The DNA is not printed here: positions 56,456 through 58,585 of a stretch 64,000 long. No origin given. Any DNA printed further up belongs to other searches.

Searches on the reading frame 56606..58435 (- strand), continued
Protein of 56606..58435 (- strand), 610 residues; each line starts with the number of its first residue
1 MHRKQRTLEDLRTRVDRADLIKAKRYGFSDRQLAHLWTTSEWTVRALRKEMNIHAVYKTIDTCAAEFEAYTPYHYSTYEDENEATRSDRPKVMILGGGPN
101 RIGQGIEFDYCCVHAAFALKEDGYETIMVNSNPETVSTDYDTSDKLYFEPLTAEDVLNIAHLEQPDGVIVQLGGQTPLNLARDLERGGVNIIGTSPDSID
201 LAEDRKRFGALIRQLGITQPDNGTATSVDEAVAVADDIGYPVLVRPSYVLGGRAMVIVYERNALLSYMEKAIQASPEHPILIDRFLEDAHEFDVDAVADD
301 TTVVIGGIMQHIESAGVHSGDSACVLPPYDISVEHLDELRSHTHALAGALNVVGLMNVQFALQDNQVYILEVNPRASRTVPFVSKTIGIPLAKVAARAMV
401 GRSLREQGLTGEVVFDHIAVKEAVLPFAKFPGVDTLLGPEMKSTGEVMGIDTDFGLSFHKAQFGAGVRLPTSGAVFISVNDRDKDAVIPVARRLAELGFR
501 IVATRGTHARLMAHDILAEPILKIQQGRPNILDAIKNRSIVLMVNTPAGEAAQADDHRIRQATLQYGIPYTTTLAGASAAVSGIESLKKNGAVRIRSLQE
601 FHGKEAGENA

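Call 16: find_encoding_contigs(protein=P0224, flank=5000, max_places=8)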
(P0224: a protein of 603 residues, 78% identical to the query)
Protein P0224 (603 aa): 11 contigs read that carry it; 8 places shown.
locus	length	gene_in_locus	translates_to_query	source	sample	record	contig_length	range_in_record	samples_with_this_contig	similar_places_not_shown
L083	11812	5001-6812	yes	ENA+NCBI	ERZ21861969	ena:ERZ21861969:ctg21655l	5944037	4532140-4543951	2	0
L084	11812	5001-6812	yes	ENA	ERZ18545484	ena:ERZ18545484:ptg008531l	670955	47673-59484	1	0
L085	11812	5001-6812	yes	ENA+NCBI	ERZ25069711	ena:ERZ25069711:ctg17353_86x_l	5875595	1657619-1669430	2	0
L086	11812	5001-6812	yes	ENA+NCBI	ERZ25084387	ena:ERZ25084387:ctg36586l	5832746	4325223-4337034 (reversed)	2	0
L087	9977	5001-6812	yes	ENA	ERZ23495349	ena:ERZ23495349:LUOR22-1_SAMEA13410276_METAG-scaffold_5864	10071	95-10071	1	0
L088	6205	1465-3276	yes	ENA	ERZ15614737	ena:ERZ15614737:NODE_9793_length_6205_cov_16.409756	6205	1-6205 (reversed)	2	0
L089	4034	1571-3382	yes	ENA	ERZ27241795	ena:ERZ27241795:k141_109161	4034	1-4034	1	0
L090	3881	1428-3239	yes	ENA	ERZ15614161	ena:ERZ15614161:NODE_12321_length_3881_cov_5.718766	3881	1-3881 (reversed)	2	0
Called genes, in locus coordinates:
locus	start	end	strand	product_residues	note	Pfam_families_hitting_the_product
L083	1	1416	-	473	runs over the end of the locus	PF00749:tRNA-synt_1c, PF19269:Anticodon_2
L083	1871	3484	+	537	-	PF03853:YjeF_N, PF01256:Carb_kinase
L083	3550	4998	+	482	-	PF25596:CPSase_L_D1, PF02786:CPSase_L_D2, PF07478:Dala_Dala_lig_C (faint), PF13535:ATP-grasp_4 (faint), PF02787:CPSase_L_D3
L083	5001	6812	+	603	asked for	PF25596:CPSase_L_D1, PF02786:CPSase_L_D2, PF02222:ATP-grasp (weak), PF15632:ATPgrasp_Ter (weak), PF02142:MGS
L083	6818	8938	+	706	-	PF00515:TPR_1 (faint), PF07719:TPR_2 (faint), PF12895:ANAPC3 (faint), PF13432:TPR_16 (faint), PF13525:YfiO (faint), PF13176:TPR_7 (faint), PF13174:TPR_6 (weak), PF03544:TonB_C, +5 more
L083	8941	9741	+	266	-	PF10418:DHODB_Fe-S_bind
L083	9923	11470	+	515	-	PF09820:AAA-ATPase_like, PF08011:PDDEXK_9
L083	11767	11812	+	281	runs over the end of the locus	-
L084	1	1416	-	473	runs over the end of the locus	PF00749:tRNA-synt_1c, PF19269:Anticodon_2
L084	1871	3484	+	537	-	PF03853:YjeF_N, PF01256:Carb_kinase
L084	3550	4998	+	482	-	PF25596:CPSase_L_D1, PF02786:CPSase_L_D2, PF13535:ATP-grasp_4 (faint), PF02787:CPSase_L_D3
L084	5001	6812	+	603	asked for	PF25596:CPSase_L_D1, PF02786:CPSase_L_D2, PF02222:ATP-grasp (weak), PF15632:ATPgrasp_Ter (weak), PF02142:MGS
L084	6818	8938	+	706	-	PF00515:TPR_1 (faint), PF07719:TPR_2 (faint), PF12895:ANAPC3 (faint), PF13432:TPR_16 (faint), PF13525:YfiO (weak), PF13176:TPR_7 (faint), PF13174:TPR_6 (weak), PF03544:TonB_C, +5 more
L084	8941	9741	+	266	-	PF10418:DHODB_Fe-S_bind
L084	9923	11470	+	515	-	PF09820:AAA-ATPase_like, PF08011:PDDEXK_9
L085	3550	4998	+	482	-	PF25596:CPSase_L_D1, PF02786:CPSase_L_D2, PF07478:Dala_Dala_lig_C (faint), PF13535:ATP-grasp_4 (faint), PF02787:CPSase_L_D3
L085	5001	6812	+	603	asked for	PF25596:CPSase_L_D1, PF02786:CPSase_L_D2, PF02222:ATP-grasp (weak), PF15632:ATPgrasp_Ter (weak), PF02142:MGS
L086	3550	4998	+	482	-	PF25596:CPSase_L_D1, PF02786:CPSase_L_D2, PF07478:Dala_Dala_lig_C (faint), PF13535:ATP-grasp_4 (faint), PF02787:CPSase_L_D3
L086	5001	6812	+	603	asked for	PF25596:CPSase_L_D1, PF02786:CPSase_L_D2, PF02222:ATP-grasp (weak), PF15632:ATPgrasp_Ter (weak), PF02142:MGS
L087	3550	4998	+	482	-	PF25596:CPSase_L_D1, PF02786:CPSase_L_D2, PF07478:Dala_Dala_lig_C (faint), PF13535:ATP-grasp_4 (faint), PF02787:CPSase_L_D3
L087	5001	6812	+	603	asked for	PF25596:CPSase_L_D1, PF02786:CPSase_L_D2, PF02222:ATP-grasp (weak), PF15632:ATPgrasp_Ter (weak), PF02142:MGS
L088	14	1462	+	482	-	PF25596:CPSase_L_D1, PF02786:CPSase_L_D2, PF13535:ATP-grasp_4 (faint), PF02787:CPSase_L_D3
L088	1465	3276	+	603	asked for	PF25596:CPSase_L_D1, PF02786:CPSase_L_D2, PF02222:ATP-grasp (weak), PF15632:ATPgrasp_Ter (weak), PF02142:MGS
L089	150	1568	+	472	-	PF25596:CPSase_L_D1, PF02786:CPSase_L_D2, PF13535:ATP-grasp_4 (faint), PF02787:CPSase_L_D3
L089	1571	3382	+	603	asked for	PF25596:CPSase_L_D1, PF02786:CPSase_L_D2, PF02222:ATP-grasp (weak), PF15632:ATPgrasp_Ter (weak), PF02142:MGS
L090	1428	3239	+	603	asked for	PF25596:CPSase_L_D1, PF02786:CPSase_L_D2, PF02222:ATP-grasp (weak), PF15632:ATPgrasp_Ter (weak), PF02142:MGS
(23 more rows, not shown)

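Call 20: search_solved_structures(query=window:56606-58435:-, max_evalue=1e-50, show_alignments=1)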
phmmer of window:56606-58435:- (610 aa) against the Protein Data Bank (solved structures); distinct sequences matched with E-value up to 1e-50: 5.
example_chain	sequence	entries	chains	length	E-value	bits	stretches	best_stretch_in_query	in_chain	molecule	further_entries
1bxr_A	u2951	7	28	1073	1.9e-280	934.5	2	18-603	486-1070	CARBAMOYL-PHOSPHATE SYNTHASE | CARBAMOYL PHOSPHATE SYNTHETASE: LARGE SUBUNIT | CARBAMOYL PHOSPHATE SYNTHETASE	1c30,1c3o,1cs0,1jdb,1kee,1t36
1ce8_A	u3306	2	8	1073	6.6e-280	932.7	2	18-603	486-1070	PROTEIN (CARBAMOYL-PHOSPHATE SYNTHASE) | carbamoyl phosphate synthetase large chain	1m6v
1a9x_A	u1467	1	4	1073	9.4e-279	928.9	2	18-603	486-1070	CARBAMOYL PHOSPHATE SYNTHETASE (LARGE CHAIN)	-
5dot_A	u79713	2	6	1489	5e-177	593.1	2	5-603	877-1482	Carbamoyl-phosphate synthase [ammonia], mitochondrial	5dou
6uel_A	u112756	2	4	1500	5.2e-177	593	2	5-603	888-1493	Carbamoyl-phosphate synthase [ammonia], mitochondrial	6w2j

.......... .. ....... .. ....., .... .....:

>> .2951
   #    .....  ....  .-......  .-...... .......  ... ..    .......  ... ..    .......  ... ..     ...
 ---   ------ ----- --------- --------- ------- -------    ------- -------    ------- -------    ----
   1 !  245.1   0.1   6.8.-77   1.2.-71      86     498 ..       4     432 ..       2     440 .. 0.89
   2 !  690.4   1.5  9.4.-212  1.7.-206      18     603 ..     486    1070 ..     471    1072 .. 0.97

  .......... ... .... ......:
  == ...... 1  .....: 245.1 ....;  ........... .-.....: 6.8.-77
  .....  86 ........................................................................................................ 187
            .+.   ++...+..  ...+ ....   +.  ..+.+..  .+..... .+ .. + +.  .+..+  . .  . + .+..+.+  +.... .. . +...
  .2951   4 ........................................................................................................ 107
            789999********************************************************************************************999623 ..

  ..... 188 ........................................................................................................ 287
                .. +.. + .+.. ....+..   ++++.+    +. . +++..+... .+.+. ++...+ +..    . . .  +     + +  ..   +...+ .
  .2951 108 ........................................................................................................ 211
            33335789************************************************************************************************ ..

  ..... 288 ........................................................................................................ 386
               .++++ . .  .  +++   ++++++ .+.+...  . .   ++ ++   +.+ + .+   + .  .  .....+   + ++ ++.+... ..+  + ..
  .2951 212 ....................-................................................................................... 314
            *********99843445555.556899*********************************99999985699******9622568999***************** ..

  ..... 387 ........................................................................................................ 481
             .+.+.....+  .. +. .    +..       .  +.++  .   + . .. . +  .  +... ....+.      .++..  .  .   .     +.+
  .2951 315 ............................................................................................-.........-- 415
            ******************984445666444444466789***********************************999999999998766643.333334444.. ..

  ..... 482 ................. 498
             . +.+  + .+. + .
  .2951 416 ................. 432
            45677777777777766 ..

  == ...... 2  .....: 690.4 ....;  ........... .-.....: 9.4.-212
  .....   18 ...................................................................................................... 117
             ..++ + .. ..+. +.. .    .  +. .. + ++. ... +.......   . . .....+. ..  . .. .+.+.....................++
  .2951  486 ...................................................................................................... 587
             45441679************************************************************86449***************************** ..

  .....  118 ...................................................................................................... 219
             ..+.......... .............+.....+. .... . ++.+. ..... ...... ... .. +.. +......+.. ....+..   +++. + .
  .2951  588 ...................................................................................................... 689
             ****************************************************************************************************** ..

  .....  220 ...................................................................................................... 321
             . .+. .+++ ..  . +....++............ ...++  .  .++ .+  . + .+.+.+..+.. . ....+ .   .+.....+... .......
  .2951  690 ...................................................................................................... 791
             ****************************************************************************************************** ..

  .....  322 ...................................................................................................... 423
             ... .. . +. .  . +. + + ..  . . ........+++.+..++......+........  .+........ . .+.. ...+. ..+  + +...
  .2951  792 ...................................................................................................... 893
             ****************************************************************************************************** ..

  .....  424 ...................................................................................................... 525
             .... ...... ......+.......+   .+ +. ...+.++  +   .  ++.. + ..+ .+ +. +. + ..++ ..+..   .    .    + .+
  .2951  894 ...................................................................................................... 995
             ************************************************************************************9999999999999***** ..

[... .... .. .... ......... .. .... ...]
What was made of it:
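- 56603..58435 (-): carB-C, 610 aa plus stop. It holds the second half of the oligomerisation domain, the carbamoyl-phosphate-synthetic unit and the MGS-like allosteric domain. Aligns to E. coli CarB 486-1070 in call 20.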

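Call 29: find_encoding_contigs(protein=P0159, flank=5000, max_places=2)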
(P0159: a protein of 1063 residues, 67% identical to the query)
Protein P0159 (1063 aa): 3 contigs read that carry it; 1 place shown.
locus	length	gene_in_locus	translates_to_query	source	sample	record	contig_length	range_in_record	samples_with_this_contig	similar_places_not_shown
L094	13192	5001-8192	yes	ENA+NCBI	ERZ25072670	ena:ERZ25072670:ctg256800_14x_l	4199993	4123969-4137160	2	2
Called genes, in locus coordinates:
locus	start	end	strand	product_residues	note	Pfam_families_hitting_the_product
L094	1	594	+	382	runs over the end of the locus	PF00072:Response_reg, PF02518:HATPase_c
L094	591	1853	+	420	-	PF04389:Peptidase_M28 (weak), PF01546:Peptidase_M20, PF07687:M20_dimer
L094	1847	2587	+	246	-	-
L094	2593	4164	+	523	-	PF03853:YjeF_N, PF01256:Carb_kinase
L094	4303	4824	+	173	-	-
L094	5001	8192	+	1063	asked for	PF25596:CPSase_L_D1, PF02786:CPSase_L_D2, PF07478:Dala_Dala_lig_C (weak), PF02787:CPSase_L_D3, PF25596:CPSase_L_D1, PF02786:CPSase_L_D2, PF02222:ATP-grasp (weak), PF02142:MGS, +6 more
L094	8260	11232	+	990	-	PF07719:TPR_2 (faint), PF13424:TPR_12 (faint), PF13428:TPR_14 (faint), PF13174:TPR_6 (faint), PF14559:TPR_19 (faint), PF13432:TPR_16 (weak)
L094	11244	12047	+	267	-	PF00175:NAD_binding_1 (faint), PF10418:DHODB_Fe-S_bind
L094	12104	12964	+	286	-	PF01180:DHO_dh, PF01207:Dus (faint), PF00977:His_biosynth (faint)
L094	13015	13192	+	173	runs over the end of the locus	PF03330:DPBB_1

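Call 38: find_homologous_proteins(query=L083:1871-3481:+, max_evalue=1e-30)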
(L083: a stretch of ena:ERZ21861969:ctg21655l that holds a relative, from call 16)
Query L083:1871-3481:+ (537 aa): 8000 proteins with E <= 1e-30 among 8000 candidates; the best 120 are listed.
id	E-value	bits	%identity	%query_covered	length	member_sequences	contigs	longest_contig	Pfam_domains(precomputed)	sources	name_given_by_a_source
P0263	0.0e+0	1165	99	100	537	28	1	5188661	PF01256.23,PF03853.22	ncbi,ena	-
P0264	0.0e+0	1045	91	99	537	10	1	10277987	PF01256.23,PF03853.22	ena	-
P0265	0.0e+0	1044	90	99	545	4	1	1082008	PF01256.23,PF03853.22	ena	-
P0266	0.0e+0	1039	90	98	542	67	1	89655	PF01256.23,PF03853.22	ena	-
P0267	0.0e+0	1032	90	98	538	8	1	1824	PF01256.23,PF03853.22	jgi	-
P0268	0.0e+0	1031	89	99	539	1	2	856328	PF01256.23,PF03853.22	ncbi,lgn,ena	-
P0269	0.0e+0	1026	88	99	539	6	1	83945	PF01256.23,PF03853.22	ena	-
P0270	0.0e+0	1024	88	99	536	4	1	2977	PF01256.23,PF03853.22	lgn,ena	-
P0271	0.0e+0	1010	90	95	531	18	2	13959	PF01256.23,PF03853.22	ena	-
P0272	2.9e-296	1002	89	96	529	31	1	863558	PF01256.23,PF03853.22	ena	-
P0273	2.1e-295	999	90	95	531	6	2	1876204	PF01256.23,PF03853.22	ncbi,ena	-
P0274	6.2e-287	971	87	96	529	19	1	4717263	PF01256.23,PF03853.22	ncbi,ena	-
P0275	2.5e-259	880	78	96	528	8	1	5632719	PF01256.23,PF03853.22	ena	-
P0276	4.1e-257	872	79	96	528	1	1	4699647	PF01256.23,PF03853.22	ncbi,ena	-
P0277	9.1e-254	861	79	95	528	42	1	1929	PF01256.23,PF03853.22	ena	-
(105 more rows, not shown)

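Call 58: search_protein_families(library=ncbifam, proteins=[window:56606-58435:-], max_evalue=1e-10)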
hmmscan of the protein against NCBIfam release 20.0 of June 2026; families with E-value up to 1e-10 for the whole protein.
window:56606-58435:- (610 aa): 11 families
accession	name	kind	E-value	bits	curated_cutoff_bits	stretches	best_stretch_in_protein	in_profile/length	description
NF003671.0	PRK05294.1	equivalog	3.6e-259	862.5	599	1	14-601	477-1057/1058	carbamoyl-phosphate synthase large subunit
TIGR01369.1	CPSaseII_lrg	equivalog_domain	1e-223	745.2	1027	1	8-581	471-1049/1052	carbamoyl-phosphate synthase (glutamine-hydrolyzing) large subunit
NF009402.0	PRK12767.1-1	equivalog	2.7e-15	56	218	1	152-382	61-282/329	carbamoyl phosphate synthase-like protein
TIGR01235.1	pyruv_carbox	equivalog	1.7e-14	52.3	1114.45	1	153-406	63-323/1143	pyruvate carboxylase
NF006406.0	PRK08654.1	equivalog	5.8e-13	48.2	739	1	153-405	63-321/499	acetyl-CoA carboxylase biotin carboxylase subunit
TIGR00514.1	accC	equivalog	1e-12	47.7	626.5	1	180-405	91-322/449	acetyl-CoA carboxylase biotin carboxylase subunit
NF006766.0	PRK09288.1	equivalog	4.8e-12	45.3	339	1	151-380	62-289/396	formate-dependent phosphoribosylglycinamide formyltransferase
NF009554.0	PRK12999.1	equivalog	4.9e-12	44.5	965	1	179-376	94-297/1147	pyruvate carboxylase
NF006367.0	PRK08591.1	subfamily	1.8e-11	43.4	597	1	178-405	89-322/451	acetyl-CoA carboxylase biotin carboxylase subunit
NF053643.1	Ddl_archaea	equivalog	2.8e-11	43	500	1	117-382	16-278/367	putative pseudomurein biosynthesis ATP-grasp protein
TIGR03909.1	pyrrolys_PylC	equivalog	6.8e-11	41.5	248.3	0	114-423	13-305/374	3-methylornithine--L-lysine ligase PylC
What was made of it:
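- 56603..58435 (-): Covers NF003671 positions 477-1057 in call 58.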
